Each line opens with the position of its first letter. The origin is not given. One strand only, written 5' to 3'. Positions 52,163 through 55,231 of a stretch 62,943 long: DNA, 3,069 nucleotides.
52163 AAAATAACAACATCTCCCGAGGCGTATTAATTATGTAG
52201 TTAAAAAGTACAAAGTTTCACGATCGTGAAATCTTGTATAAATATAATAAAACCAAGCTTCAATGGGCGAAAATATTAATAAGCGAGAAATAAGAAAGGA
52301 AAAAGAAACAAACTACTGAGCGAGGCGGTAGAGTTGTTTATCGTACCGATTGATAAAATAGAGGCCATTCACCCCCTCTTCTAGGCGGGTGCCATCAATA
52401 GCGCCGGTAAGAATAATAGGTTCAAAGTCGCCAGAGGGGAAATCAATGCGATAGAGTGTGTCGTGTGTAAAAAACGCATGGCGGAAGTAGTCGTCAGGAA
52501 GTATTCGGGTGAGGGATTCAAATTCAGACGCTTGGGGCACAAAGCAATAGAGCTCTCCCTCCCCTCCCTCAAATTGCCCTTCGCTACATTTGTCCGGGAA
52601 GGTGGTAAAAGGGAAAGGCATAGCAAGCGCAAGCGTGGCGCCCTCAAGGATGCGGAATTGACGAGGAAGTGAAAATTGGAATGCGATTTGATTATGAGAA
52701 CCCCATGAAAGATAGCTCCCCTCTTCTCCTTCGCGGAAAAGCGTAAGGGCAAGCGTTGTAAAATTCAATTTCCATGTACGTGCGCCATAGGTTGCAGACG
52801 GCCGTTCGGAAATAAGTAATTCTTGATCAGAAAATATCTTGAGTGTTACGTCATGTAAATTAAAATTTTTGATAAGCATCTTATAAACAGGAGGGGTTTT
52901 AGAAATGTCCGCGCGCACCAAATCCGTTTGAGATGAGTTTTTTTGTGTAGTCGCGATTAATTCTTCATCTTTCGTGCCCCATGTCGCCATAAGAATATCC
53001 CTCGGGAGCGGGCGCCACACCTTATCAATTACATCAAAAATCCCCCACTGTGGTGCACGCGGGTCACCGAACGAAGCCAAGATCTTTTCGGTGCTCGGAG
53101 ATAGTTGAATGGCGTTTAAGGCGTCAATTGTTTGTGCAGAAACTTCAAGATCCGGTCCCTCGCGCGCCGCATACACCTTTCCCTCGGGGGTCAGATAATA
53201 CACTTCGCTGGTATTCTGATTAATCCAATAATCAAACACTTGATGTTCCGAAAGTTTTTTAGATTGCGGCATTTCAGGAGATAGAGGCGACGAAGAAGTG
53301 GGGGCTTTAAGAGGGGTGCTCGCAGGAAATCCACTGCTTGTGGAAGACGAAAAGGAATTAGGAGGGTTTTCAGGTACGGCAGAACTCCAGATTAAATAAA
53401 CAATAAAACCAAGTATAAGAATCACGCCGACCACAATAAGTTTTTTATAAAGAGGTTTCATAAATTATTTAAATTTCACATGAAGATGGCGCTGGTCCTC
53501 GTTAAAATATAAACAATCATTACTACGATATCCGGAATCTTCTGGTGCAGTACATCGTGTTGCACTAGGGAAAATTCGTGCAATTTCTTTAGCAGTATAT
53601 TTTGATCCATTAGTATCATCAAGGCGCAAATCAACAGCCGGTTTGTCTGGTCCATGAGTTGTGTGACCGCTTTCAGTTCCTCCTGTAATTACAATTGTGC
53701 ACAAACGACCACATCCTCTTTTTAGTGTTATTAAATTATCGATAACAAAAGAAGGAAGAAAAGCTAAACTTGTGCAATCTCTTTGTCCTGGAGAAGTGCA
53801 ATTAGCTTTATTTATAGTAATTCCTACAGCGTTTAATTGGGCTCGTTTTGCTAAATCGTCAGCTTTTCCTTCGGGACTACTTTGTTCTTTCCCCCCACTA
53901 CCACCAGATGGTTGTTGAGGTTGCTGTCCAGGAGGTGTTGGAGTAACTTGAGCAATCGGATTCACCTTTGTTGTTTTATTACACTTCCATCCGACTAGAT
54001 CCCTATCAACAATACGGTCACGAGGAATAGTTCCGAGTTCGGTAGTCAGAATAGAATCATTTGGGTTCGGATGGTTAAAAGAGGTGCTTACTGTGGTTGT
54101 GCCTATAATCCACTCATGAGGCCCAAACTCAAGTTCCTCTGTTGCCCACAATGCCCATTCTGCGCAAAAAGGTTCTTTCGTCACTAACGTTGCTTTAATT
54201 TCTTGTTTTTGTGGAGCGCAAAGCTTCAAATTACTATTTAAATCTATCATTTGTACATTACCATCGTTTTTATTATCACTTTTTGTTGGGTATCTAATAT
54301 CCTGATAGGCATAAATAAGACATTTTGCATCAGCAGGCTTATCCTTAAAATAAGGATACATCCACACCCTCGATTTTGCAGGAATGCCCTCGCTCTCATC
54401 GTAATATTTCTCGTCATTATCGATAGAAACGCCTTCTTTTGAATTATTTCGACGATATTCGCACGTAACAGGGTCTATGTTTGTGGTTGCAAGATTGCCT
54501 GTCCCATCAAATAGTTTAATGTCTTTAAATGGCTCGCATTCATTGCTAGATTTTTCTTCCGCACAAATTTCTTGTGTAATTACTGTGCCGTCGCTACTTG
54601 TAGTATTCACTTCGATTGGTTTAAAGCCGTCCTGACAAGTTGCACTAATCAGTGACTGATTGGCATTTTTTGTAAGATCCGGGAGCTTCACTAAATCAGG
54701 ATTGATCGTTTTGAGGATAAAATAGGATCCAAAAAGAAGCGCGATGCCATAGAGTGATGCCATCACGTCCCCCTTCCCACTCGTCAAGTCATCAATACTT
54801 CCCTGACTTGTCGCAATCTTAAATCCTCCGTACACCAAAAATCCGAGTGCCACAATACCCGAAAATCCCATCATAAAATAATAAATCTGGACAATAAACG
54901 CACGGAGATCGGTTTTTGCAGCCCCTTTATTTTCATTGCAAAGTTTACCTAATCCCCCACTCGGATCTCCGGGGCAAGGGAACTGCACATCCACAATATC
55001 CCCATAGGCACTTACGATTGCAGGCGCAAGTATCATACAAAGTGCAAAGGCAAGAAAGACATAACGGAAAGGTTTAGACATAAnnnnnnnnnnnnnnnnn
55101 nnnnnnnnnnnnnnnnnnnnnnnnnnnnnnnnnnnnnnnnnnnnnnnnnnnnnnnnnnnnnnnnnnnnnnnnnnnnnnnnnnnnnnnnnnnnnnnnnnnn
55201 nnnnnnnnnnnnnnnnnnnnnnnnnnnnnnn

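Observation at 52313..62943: Ten-gene co-directional type IV secretion-like cluster without visible relaxase or coupling protein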

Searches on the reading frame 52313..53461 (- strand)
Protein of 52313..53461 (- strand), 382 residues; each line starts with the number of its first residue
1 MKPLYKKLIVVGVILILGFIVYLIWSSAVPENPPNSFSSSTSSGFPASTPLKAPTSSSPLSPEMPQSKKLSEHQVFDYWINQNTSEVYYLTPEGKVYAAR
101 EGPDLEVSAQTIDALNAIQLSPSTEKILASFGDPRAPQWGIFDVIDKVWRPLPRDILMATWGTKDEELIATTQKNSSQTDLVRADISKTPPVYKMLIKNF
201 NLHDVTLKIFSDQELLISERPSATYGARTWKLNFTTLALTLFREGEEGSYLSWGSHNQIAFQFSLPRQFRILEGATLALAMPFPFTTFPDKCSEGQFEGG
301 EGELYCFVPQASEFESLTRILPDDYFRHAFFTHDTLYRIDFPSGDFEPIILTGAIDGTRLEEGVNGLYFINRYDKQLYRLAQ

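Call 3: search_protein_families(library=pfam, proteins=[window:52313-53461:-], max_evalue=0.1)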
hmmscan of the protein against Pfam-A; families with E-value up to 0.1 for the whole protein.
window:52313-53461:- (382 aa): 0 families

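Call 4: search_protein_families(library=ncbifam, proteins=[window:52313-53461:-], max_evalue=0.1)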
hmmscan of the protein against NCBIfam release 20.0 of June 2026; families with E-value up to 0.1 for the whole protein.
window:52313-53461:- (382 aa): 0 families

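Call 49: find_homologous_proteins(query=window:52313-53461:-, max_evalue=0.001)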
Query window:52313-53461:- (382 aa): 100 proteins with E <= 0.001 among 4047 candidates.
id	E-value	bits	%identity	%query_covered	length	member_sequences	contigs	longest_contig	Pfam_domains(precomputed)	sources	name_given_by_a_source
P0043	2.0e-257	871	100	100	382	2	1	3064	-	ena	-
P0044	2.2e-92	328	43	99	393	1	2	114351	-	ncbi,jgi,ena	ncbi:MAG: hypothetical protein WCW78_01370 [Candidatus Paceibacterota bacterium]|jgi:hypothetical pr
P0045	9.6e-90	320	43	99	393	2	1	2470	-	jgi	jgi:hypothetical protein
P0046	6.8e-88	313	48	82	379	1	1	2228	-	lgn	-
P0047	2.9e-87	311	44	99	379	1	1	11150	-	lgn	-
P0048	7.0e-87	310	42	99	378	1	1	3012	-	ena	-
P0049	3.1e-86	308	42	99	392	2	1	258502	-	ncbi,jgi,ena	ncbi:MAG: hypothetical protein WCV80_02560 [Candidatus Paceibacterota bacterium]|jgi:hypothetical pr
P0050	6.2e-86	307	41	99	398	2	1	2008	-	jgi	-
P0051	6.7e-86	307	41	100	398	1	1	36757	-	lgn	-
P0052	7.0e-86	307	43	99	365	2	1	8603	-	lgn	-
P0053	2.5e-85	305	45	82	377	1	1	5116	-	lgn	-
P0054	8.8e-85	303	43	99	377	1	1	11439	-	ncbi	-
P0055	9.0e-85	303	42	99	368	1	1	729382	-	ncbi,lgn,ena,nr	ncbi:MAG: hypothetical protein KJI72_02170 [Patescibacteria group bacterium]|nr:hypothetical protein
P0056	1.2e-84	303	47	82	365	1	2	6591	-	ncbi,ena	ncbi:MAG: hypothetical protein AAB935_01600 [Patescibacteria group bacterium]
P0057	3.1e-84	301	41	100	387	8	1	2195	-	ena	-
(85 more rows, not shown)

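Call 62: predict_structure(alignment_id=A5)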
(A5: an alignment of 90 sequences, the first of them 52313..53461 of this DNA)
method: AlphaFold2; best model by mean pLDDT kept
length: 382 residues; sequences in the alignment: 90
mean_pLDDT: 91.6   pTM: 0.81
mean pLDDT of the five models: 91.6, 91.2, 91.1, 91.0, 90.7
residues with pLDDT >= 90: 318; 70-90: 31; 50-70: 18; < 50: 15
segments of 3 or more residues with pLDDT < 50: 38-48
pLDDT, mean of each block of 10 residues (from residue 1): 89 97 86 52 45 58 87 98 96 97 96 96 97 96 97 97 98 92 98 98 95 97 96 98 96 95 96 96 96 88 96 86 96 97 95 96 96 98 87
secondary structure, 60 per line:
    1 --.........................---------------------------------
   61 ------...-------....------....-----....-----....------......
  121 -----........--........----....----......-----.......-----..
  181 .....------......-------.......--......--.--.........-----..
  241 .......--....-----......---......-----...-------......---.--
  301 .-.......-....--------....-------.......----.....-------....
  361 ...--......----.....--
elements in order: H3-27 E67-69 E77-80 E87-90 E96-99 E105-108 E115-120 E126-133 E136-143 E148-151 E156-161 E167-173 E179-185 E192-197 E205-211 E214-219 E225-233 E239-247 E250-253 E259-264 E268-273 E279-281 E292-294 E303-309 H311-314 H323-326 E334-340 E345-349 E357-363 E366-371 E376-380

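Call 66: fold_search(model_id=the predicted structure, library=pdb)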
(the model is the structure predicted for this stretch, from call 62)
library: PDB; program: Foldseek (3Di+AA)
matches with E <= 10: 1557; with E <= 0.001: 1099
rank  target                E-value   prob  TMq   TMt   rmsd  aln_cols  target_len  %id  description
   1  3iun                  3.6e-09  1.00  0.47  0.30   8.3       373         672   13  apPEP_D622N opened state (released 2010-05-05)
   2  3ium                  4.6e-09  1.00  0.47  0.30   8.3       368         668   14  apPEP_WTX opened state (released 2010-05-05)
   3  3iur_A                5.9e-09  1.00  0.46  0.29   9.1       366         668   14  apPEP_D266Nx+H2H3 opened state (released 2010-05-05)
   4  6e29_A                2.6e-08  1.00  0.50  0.57   6.7       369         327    9  Crystal structure of Myceliophteria_thermophila Cps50 (Swd1) beta-propeller domain (released 2018-07-25)
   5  3iuq                  2.6e-08  1.00  0.46  0.29   8.0       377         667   13  apPEP_D622N+PP closed state (released 2010-05-05)
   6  3iul                  2.7e-08  1.00  0.46  0.29   8.6       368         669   14  apPEP_WT1 opened state (released 2010-05-05)
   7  3iuj                  3.6e-08  1.00  0.45  0.29   8.9       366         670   14  apPEP_WT2 opened state (released 2010-05-05)
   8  3zwl_D                7.1e-08  1.00  0.53  0.57   6.8       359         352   10  Structure of eukaryotic translation initiation factor eIF3i complex with eIF3b C-terminus (655-700) (released 2011-10-05)
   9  3ivm                  9.0e-08  1.00  0.45  0.28   8.4       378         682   13  apPEP_WT+PP closed state (released 2010-05-05)
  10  3mun_A                9.9e-08  1.00  0.45  0.28   8.7       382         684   13  APPEP_PEPCLOSE closed state (released 2011-05-18)
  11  6e29_C                1.0e-07  1.00  0.48  0.57   7.0       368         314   10  Crystal structure of Myceliophteria_thermophila Cps50 (Swd1) beta-propeller domain (released 2018-07-25)
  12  5uw6_C                1.0e-07  1.00  0.47  0.28   8.3       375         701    8  PCY1 in Complex with Follower Peptide and Covalent Inhibitor ZPP (released 2017-05-31)
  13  6e29_D                1.1e-07  1.00  0.50  0.59   6.2       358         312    9  Crystal structure of Myceliophteria_thermophila Cps50 (Swd1) beta-propeller domain (released 2018-07-25)
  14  9rsd_7                1.1e-07  1.00  0.55  0.54   5.0       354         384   11  Ternary complex of a charged molecular glue degrader ZZ1-SO2H, BRD4(BD1) neosubstrate, and the CTLH E3 ligase receptor (released 2026-04-08)
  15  7mq8_LS               1.3e-07  1.00  0.47  0.41  10.6       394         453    9  Cryo-EM structure of the human SSU processome, state pre-A1 (released 2021-09-22)
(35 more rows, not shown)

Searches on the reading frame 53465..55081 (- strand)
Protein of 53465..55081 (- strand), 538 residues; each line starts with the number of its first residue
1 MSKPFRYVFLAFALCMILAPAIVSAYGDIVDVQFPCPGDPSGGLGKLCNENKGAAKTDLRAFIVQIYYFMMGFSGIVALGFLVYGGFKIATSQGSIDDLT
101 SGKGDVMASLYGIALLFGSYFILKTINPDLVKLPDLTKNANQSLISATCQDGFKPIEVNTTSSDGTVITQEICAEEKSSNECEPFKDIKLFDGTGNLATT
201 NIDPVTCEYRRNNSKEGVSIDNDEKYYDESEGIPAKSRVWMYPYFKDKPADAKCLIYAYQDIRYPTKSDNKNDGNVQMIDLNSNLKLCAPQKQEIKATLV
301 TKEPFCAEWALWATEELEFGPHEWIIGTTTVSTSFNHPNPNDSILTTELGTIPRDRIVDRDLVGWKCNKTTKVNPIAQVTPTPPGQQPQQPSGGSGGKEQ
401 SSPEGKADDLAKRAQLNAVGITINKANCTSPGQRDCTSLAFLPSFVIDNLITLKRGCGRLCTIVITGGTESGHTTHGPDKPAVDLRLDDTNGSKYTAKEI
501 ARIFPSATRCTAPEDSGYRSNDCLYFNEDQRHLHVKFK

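Call 3: search_protein_families(library=pfam, proteins=[window:53465-55081:-], max_evalue=0.1)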
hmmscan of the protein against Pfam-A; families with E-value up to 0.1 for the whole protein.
window:53465-55081:- (538 aa): 1 family
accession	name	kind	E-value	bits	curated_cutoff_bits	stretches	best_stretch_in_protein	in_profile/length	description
PF18895.5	T4SS_pilin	-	0.0014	19.1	26.6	1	61-123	7-68/71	Type IV secretion system pilin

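Call 4: search_protein_families(library=ncbifam, proteins=[window:53465-55081:-], max_evalue=0.1)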
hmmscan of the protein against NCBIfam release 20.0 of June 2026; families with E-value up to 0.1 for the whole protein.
window:53465-55081:- (538 aa): 0 families

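Call 22: search_solved_structures(query=window:53465-55081:-, max_evalue=1, show_alignments=2)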
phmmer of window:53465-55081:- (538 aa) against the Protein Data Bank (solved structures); distinct sequences matched with E-value up to 1: 0.

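Call 24: find_homologous_proteins(query=window:53465-55081:-, max_evalue=0.001)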
Query window:53465-55081:- (538 aa): 42 proteins with E <= 0.001 among 8000 candidates.
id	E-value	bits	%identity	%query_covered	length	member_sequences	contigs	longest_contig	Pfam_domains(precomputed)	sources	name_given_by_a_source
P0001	0.0e+0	1259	100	100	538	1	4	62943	-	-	-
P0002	1.1e-65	240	38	49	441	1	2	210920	-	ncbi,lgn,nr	ncbi:MAG: hypothetical protein HYU81_01755 [Candidatus Brennerbacteria bacterium]|nr:hypothetical pr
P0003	3.1e-39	153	33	47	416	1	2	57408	-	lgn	-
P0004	2.4e-38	150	33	53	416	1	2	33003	-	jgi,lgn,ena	jgi:hypothetical protein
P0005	2.0e-35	141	35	51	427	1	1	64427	-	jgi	jgi:hypothetical protein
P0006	3.6e-31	127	31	55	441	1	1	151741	-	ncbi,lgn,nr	ncbi:MAG: pilin [Candidatus Jorgensenbacteria bacterium]|nr:pilin [Candidatus Jorgensenbacteria bact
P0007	8.2e-27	112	46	18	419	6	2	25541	-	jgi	-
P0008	3.4e-26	110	34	42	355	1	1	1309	-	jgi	jgi:hypothetical protein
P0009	2.7e-25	107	39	25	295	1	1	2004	PF18895.6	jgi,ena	-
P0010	1.0e-23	102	46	16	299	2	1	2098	-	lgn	-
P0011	4.2e-23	100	54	14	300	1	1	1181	-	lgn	-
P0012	2.3e-22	97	50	14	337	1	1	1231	-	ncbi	-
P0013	3.8e-21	93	53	14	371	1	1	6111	PF18895.6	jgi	jgi:hypothetical protein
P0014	8.2e-20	89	39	15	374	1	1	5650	-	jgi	jgi:hypothetical protein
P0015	7.7e-19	86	34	33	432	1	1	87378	PF01833.31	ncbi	-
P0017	2.5e-15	74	34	24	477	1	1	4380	PF18895.6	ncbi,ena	-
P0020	7.6e-14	69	36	27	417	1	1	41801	PF18895.6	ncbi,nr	ncbi:MAG: hypothetical protein JJE53_00265 [Candidatus Pacebacteria bacterium]|nr:hypothetical prote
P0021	8.3e-14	69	37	27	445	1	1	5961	PF18895.6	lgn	-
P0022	1.6e-13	68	35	23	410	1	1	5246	PF18895.6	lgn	-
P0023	3.4e-13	67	41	15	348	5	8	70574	PF18895.6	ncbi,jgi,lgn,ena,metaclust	metaclust:\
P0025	7.2e-13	66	32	33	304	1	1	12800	PF18895.6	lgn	-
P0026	4.3e-12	64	43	20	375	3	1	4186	PF18895.6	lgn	-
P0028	8.6e-11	59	30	24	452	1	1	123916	PF18895.6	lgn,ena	-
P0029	1.2e-10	59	43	13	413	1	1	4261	PF18895.6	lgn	-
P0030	1.2e-9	55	40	17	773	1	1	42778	PF18895.6,PF01464.26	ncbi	-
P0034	1.0e-7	49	36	20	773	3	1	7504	PF18896.6,PF01464.26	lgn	-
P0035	4.0e-7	47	40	13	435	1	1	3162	PF18895.6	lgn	-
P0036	5.4e-7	47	43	15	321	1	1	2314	PF18895.6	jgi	jgi:hypothetical protein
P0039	3.1e-6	44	27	14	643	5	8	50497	PF18895.6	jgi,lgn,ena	-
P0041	4.2e-5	40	29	14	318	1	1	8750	PF18895.6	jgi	jgi:hypothetical protein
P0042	3.1e-4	38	30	17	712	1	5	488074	PF18895.6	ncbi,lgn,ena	-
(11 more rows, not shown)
